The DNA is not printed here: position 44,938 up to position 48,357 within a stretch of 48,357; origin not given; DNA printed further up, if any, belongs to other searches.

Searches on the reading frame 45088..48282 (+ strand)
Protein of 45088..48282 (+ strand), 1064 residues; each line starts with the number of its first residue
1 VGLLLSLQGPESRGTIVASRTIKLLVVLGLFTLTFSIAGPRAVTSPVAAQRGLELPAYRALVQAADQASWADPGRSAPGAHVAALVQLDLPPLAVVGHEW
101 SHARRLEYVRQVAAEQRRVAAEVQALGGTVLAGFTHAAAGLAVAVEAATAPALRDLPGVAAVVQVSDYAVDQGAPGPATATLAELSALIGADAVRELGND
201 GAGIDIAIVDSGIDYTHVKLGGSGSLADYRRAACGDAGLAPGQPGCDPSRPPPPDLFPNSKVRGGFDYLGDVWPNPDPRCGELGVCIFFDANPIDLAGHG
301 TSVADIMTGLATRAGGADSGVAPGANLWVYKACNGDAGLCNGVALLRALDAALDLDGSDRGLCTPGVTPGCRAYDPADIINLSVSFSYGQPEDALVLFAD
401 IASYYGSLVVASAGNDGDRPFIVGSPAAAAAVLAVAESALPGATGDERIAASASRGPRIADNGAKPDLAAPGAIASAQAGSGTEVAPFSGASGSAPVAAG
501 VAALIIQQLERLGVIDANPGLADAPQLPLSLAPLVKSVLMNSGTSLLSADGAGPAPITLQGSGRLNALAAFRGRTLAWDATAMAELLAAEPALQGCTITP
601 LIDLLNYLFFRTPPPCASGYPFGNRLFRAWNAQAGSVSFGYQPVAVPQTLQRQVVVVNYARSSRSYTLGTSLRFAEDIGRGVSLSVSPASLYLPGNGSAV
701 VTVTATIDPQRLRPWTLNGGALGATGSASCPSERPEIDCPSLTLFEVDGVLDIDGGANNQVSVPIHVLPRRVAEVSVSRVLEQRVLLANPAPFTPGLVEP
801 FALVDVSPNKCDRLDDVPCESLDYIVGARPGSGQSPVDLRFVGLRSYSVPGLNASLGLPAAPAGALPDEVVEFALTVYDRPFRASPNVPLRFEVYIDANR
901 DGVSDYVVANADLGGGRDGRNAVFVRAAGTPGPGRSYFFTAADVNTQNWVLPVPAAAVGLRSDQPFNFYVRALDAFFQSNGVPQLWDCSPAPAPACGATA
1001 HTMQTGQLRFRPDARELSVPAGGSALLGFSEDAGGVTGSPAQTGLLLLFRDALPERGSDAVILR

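Call 86: search_protein_families(library=pfam, proteins=[window:45088-48282:+], max_evalue=0.0001)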
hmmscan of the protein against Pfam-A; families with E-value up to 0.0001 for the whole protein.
window:45088-48282:+ (1064 aa): 1 family
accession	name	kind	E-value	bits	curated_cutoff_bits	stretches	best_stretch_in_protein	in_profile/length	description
PF00082.27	Peptidase_S8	-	1.2e-25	90.8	21.8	1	201-542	1-272/288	Subtilase family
